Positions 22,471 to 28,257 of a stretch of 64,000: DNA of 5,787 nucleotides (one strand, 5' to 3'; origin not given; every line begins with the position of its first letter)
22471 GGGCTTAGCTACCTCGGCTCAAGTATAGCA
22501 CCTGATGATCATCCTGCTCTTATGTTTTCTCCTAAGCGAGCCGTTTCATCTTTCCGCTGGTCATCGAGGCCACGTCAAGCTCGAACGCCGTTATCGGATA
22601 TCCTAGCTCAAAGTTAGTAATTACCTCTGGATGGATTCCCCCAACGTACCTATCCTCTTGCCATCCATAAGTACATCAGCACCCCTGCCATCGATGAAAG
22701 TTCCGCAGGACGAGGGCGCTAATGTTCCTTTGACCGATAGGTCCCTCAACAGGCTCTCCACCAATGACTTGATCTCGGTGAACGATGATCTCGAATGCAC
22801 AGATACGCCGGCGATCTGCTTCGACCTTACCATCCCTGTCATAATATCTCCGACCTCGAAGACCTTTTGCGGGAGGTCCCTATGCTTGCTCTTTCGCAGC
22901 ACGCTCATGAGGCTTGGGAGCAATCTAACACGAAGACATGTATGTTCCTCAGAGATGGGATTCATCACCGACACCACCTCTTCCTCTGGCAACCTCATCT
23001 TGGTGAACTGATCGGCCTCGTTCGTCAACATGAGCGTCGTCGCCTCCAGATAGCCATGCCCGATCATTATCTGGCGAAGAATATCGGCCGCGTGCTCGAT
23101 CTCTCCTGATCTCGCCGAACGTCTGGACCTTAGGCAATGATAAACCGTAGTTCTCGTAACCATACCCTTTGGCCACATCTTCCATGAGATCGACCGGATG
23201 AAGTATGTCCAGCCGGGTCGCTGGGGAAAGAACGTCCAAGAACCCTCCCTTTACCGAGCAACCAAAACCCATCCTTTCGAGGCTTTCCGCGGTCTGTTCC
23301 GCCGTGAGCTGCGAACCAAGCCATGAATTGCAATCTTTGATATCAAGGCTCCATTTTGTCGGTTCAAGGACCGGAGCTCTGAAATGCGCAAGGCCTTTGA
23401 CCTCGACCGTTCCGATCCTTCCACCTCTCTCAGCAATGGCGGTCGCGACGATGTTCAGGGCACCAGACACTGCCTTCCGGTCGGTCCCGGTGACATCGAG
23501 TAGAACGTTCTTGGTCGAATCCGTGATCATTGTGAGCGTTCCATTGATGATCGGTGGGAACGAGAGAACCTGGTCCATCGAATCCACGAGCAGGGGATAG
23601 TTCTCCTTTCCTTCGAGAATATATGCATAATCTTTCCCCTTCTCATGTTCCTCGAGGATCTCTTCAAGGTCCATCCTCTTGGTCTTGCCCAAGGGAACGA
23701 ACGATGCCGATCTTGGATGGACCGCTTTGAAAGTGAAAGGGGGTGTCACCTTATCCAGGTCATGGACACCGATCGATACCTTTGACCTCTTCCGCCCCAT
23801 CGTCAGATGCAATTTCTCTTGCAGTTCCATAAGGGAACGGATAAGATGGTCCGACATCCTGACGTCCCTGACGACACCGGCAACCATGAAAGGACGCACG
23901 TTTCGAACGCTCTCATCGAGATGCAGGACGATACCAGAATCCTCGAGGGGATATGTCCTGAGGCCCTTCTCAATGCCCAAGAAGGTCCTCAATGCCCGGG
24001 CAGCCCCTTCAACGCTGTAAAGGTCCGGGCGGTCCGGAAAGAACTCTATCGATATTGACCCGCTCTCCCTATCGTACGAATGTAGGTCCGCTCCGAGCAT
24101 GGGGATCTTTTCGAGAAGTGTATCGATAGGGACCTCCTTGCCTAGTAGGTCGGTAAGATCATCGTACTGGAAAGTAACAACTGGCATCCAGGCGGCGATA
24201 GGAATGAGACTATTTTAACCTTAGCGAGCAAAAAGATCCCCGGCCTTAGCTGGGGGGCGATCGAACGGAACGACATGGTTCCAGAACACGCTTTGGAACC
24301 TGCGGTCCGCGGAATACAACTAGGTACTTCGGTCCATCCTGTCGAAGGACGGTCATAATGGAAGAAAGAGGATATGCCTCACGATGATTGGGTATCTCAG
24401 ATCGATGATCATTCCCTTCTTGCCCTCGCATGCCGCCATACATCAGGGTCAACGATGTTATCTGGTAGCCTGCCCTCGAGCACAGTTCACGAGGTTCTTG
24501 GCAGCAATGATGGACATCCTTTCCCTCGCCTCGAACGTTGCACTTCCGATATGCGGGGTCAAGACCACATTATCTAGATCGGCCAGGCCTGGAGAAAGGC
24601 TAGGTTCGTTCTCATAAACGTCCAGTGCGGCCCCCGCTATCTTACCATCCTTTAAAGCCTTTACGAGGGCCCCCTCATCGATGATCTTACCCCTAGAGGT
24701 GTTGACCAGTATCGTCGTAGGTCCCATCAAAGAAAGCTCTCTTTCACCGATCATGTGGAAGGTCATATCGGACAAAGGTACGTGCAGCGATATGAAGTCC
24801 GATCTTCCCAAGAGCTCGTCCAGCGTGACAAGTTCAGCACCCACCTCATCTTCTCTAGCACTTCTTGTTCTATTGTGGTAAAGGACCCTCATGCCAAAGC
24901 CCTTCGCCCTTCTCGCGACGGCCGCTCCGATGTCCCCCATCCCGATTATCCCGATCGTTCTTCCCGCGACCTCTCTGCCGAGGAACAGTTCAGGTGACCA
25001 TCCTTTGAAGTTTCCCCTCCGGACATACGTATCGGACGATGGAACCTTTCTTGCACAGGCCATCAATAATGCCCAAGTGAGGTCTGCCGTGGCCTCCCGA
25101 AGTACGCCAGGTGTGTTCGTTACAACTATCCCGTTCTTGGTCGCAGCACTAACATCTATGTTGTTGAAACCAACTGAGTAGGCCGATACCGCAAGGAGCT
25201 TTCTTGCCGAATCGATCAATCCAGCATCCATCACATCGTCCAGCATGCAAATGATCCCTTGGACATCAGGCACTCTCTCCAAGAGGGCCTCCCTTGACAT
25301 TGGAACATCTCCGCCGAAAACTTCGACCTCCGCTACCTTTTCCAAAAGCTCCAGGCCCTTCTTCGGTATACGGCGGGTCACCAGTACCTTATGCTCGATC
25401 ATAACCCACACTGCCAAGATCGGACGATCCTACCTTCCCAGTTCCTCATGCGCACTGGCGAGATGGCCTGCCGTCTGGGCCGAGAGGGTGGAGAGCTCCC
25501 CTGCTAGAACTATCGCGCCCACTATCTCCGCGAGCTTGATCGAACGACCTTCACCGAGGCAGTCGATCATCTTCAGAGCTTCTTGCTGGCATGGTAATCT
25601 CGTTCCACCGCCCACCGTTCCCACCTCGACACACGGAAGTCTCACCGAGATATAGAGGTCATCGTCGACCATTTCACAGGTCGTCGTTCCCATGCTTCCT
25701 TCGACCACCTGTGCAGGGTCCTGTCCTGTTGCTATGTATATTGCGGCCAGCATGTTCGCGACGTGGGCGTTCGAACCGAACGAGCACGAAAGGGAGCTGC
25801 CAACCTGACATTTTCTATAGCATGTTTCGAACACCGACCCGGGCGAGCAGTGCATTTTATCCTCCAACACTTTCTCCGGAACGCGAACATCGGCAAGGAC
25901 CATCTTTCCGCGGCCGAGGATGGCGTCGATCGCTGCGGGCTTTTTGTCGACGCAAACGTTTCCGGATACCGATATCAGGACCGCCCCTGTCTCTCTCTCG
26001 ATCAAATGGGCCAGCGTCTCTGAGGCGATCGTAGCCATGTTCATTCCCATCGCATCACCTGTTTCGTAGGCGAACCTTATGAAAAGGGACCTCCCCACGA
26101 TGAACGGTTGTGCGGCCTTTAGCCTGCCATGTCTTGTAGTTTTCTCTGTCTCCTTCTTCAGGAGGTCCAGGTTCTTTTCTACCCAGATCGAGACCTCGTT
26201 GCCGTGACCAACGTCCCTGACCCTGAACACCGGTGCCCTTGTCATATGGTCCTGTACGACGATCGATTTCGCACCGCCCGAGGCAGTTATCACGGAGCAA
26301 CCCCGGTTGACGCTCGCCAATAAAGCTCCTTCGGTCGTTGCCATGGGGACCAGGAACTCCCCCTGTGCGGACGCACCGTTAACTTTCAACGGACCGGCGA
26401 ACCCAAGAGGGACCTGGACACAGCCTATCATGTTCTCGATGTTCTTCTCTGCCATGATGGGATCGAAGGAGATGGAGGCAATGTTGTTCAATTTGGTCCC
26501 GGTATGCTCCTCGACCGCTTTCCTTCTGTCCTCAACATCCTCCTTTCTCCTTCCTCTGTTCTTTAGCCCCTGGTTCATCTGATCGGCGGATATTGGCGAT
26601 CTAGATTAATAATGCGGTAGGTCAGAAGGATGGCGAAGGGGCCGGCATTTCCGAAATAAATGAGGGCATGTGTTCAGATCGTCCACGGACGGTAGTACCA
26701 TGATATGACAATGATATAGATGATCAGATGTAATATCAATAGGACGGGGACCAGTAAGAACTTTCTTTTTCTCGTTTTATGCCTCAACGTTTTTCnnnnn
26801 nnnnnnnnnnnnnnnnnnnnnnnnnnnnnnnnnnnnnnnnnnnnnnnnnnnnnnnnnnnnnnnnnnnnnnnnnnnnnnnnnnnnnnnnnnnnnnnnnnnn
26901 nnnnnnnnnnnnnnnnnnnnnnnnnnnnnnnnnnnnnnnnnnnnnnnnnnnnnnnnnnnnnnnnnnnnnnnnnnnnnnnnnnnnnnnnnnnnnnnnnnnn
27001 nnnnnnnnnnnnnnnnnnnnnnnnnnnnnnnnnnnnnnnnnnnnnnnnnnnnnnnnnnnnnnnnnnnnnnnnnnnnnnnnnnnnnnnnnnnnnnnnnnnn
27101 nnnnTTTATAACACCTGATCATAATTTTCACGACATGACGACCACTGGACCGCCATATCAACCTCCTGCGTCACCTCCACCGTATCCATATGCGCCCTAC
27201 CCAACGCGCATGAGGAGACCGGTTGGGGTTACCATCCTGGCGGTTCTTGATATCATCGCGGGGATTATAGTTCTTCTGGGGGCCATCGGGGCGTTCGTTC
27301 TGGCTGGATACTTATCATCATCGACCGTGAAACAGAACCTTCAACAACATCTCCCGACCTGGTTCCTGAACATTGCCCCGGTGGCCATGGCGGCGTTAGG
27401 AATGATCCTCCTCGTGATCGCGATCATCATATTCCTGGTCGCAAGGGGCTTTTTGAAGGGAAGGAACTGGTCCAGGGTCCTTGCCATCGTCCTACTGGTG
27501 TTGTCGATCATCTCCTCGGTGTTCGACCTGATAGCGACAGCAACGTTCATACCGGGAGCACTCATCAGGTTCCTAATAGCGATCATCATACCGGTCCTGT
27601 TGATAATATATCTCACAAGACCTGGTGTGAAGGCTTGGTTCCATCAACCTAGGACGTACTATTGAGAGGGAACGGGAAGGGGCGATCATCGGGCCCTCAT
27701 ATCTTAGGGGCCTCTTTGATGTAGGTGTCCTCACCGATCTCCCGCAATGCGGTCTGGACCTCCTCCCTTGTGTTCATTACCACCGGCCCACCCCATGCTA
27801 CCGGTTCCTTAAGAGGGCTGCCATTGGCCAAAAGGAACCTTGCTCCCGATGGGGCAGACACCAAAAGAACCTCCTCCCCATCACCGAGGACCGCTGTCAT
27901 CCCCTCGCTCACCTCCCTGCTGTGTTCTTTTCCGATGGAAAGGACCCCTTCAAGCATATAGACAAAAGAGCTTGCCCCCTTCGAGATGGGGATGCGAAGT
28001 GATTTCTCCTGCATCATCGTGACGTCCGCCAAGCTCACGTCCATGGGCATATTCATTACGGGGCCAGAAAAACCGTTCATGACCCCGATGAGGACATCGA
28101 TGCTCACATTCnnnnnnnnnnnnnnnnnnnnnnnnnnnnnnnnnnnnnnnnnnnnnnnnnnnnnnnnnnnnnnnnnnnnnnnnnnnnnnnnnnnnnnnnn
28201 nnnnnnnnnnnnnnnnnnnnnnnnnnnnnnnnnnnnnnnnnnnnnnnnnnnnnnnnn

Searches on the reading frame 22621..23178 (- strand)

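Call 40: search_protein_families(library=pfam, max_evalue=0.0001, proteins=[window:22621-23178:-])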
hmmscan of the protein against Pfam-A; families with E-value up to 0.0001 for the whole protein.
window:22621-23178:- (185 aa): 1 family
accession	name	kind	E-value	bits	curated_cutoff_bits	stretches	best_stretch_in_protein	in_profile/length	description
PF17759.6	tRNA_synthFbeta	-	1.1e-27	97.3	22.4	1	26-181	17-192/214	Phenylalanyl tRNA synthetase beta chain CLM domain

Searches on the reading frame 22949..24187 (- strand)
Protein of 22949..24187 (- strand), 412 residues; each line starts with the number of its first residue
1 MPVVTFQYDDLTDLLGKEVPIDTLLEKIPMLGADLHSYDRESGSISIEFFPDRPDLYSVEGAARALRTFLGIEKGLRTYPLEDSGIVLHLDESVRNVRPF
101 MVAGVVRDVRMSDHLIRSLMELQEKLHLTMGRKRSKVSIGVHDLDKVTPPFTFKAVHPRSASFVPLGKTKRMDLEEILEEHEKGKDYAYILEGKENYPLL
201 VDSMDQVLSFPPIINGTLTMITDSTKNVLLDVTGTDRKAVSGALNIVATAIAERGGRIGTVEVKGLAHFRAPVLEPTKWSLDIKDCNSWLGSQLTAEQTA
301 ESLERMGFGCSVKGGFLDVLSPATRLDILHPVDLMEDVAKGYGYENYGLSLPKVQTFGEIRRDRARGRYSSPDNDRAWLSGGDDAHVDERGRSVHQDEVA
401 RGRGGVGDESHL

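Call 40: search_protein_families(library=pfam, max_evalue=0.0001, proteins=[window:22949-24187:-])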
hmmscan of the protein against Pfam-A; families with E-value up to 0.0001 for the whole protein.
window:22949-24187:- (412 aa): 2 families
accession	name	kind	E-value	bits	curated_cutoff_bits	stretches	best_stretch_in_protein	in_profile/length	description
PF03484.21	B5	-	3.9e-19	69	28.6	1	281-344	3-67/67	tRNA synthetase B5 domain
PF03483.22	B3_4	-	2.2e-09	37.6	29.3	1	116-242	35-134/174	B3/4 domain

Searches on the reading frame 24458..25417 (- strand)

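Call 14: search_protein_families(library=pfam, max_evalue=0.001, proteins=[window:24458-25417:-])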
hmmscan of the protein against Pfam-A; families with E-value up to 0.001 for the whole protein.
window:24458-25417:- (319 aa): 5 families
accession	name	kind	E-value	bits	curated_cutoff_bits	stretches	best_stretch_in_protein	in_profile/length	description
PF02826.25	2-Hacid_dh_C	-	8.9e-64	214.6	25.1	1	116-291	2-178/178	D-isomer specific 2-hydroxyacid dehydrogenase, NAD binding domain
PF00389.36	2-Hacid_dh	-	1.2e-30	106.4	24.6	1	11-317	1-128/134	D-isomer specific 2-hydroxyacid dehydrogenase, catalytic domain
PF03446.21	NAD_binding_2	-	5.1e-05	23.8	21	1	154-258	1-110/161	NAD binding domain of 6-phosphogluconate dehydrogenase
PF07991.19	KARI_N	-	0.00049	20.2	20.6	0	151-214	3-69/165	Acetohydroxy acid isomeroreductase, NADPH-binding domain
PF03807.23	F420_oxidored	-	0.00052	21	21.6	0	154-219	1-73/94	NADP oxidoreductase coenzyme F420-dependent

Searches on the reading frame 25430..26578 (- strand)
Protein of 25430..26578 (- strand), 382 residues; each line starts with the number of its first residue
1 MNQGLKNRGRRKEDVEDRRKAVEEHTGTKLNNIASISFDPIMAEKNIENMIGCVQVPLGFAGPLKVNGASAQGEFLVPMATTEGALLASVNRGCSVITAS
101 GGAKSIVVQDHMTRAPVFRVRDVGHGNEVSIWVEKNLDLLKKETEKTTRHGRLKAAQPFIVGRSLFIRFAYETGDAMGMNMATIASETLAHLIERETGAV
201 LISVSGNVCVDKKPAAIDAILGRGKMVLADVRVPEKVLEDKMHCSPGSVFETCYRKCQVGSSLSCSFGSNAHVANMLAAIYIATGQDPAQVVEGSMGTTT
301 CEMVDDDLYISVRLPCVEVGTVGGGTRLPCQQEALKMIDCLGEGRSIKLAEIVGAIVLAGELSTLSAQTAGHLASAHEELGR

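Call 14: search_protein_families(library=pfam, max_evalue=0.001, proteins=[window:25430-26578:-])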
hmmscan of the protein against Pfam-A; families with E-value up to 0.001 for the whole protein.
window:25430-26578:- (382 aa): 1 family
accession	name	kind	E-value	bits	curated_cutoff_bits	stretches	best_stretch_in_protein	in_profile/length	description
PF00368.23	HMG-CoA_red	-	2.4e-126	422.1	27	1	15-382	2-368/368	Hydroxymethylglutaryl-coenzyme A reductase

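Call 15: find_encoding_contigs(protein=window:25430-26578:-, flank=10000, max_places=6)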
Protein window:25430-26578:- (382 aa): no gene with exactly this product is on record in the collection.

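Call 16: find_related_loci(query=window:25430-26578:-, collection=genome_contigs, flank=10000)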
Query window:25430-26578:- (382 aa) in genome_contigs; peptide patterns used: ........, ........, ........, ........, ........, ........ (x = any residue, [..] = any of these).
600 stretches matched a pattern (row limit reached: there are more); 563 encode a relative of the query (tblastn E <= 1e-3); the best 80 are kept; 80 distinct loci.
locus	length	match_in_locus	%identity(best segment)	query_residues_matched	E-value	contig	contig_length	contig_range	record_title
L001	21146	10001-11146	74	1-382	0e+0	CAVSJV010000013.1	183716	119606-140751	MAG: Methanomassiliicoccaceae archaeon isolate MFD02416.bin.2.149 genome assembly, contig: contig_79654, whole genome sh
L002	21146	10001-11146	73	1-382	0e+0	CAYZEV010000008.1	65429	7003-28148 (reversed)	MAG TPA_asm: uncultured Methanomassiliicoccaceae archaeon isolate SRP302447_co1_125 genome assembly, contig: NODE_1366_l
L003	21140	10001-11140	73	3-382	0e+0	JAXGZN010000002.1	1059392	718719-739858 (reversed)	MAG: Methanomassiliicoccaceae archaeon isolate AnMBR.bin538 bin538_2, whole genome shotgun sequence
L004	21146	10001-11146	72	1-382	0e+0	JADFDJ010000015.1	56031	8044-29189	MAG: Methanomassiliicoccus sp. isolate QR_Bin.16 NODE_15_length_56031_cov_46.6285, whole genome shotgun sequence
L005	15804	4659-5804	70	1-382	0e+0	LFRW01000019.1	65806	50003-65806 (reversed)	MAG: Methanomicrobia archaeon DTU008 scaffold9730, whole genome shotgun sequence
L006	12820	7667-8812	68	1-382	2e-180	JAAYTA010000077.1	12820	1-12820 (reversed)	MAG: Methanobacteriota archaeon isolate AS23ysBPME_60 167110_AS23, whole genome shotgun sequence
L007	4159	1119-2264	68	1-382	0e+0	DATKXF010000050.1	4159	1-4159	MAG TPA_asm: Methanomassiliicoccales archaeon isolate SMAG_U14184 k141_4558959, whole genome shotgun sequence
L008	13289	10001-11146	66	1-382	8e-176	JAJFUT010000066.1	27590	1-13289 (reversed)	MAG: Methanobacteriota archaeon isolate bin.505 k141_2211829, whole genome shotgun sequence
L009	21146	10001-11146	66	1-382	8e-175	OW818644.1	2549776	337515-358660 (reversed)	metagenome genome assembly, chromosome: 1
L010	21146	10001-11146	66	1-382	1e-176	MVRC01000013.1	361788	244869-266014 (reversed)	MAG: Methanomassiliicoccales archaeon PtaU1.Bin124 A4E32_contig000013, whole genome shotgun sequence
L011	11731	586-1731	66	1-382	2e-174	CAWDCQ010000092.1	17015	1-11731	MAG: uncultured Methanomassiliicoccales archaeon isolate MFD04780.bin.2.98 genome assembly, contig: contig_95507, whole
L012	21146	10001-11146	65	1-382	6e-174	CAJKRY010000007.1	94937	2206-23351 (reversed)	TPA_asm: uncultured Methanomassiliicoccus sp. isolate ERR1305901-bin.41 genome assembly, contig: NODE_368_length_94937_c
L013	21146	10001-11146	65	1-382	1e-172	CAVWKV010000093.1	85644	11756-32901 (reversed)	MAG: uncultured Methanomassiliicoccales archaeon isolate MFD02138.bin.1.27 genome assembly, contig: contig_3933, whole g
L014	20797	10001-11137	66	4-382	3e-171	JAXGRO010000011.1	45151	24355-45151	MAG: Methanomassiliicoccales archaeon isolate AnMBR.bin351 bin351_11, whole genome shotgun sequence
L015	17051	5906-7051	67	1-382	2e-171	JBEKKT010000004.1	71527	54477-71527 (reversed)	MAG: Methanomassiliicoccales archaeon isolate SPRUCE 353 SPRUCE_353_4, whole genome shotgun sequence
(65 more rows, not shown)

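Call 42: find_related_loci(query=window:25430-26578:-, collection=metagenome_contigs, flank=10000)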
Query window:25430-26578:- (382 aa) in metagenome_contigs; peptide patterns used: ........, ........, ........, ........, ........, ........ (x = any residue, [..] = any of these).
600 stretches matched a pattern (row limit reached: there are more); 565 encode a relative of the query (tblastn E <= 1e-3); the best 80 are kept; 80 distinct loci.
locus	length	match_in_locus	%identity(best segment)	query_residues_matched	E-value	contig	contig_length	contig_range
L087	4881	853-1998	71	1-382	0e+0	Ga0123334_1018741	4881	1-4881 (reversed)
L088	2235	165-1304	73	3-382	0e+0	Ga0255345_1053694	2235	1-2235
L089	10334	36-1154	71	1-373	0e+0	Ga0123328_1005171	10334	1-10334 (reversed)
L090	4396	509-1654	66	1-382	0e+0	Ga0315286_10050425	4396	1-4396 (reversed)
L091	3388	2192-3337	67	1-382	0e+0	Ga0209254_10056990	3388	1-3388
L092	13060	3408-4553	66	1-382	9e-173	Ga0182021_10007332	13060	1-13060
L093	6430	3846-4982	67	4-382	1e-172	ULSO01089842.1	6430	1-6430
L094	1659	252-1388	66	4-382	0e+0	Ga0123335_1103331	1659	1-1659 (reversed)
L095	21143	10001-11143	64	2-382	7e-170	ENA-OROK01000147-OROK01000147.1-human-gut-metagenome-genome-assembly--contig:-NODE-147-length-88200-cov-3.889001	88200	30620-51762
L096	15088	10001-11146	67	1-382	7e-170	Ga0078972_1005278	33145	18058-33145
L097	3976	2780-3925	65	1-382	1e-174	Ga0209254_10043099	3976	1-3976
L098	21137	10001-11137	65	4-382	3e-167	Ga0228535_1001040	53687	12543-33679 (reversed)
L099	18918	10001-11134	64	5-382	2e-161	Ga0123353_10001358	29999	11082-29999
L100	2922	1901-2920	68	1-340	7e-170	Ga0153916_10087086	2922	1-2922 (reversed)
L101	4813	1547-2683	62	4-382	4e-162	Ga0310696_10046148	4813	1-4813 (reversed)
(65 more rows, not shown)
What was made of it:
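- Tried and rejected: HMG-CoA-reductase-anchored scans of 185,579 species genomes and of JGI/ENA metagenome contigs found nothing closer than 73-74% (calls 16, 42).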

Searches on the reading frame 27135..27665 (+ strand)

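Call 14: search_protein_families(library=pfam, max_evalue=0.001, proteins=[window:27135-27665:+])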
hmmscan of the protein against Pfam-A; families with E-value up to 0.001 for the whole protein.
window:27135-27665:+ (176 aa): 2 families
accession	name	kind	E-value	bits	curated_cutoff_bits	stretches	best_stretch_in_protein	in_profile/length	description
PF09900.14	DUF2127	-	7.1e-06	26.8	24.3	1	32-153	2-135/140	Predicted membrane protein (DUF2127)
PF23636.1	DUF7144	-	0.0003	21.4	27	0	83-162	40-112/115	Domain of unknown function (DUF7144)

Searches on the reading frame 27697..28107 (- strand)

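Call 14: search_protein_families(library=pfam, max_evalue=0.001, proteins=[window:27697-28107:-])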
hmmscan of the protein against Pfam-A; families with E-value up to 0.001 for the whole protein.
window:27697-28107:- (136 aa): 1 family
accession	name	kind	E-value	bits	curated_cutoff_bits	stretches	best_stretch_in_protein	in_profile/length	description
PF05726.19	Pirin_C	-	1.7e-21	76.9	27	1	27-123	2-96/103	Pirin C-terminal cupin domain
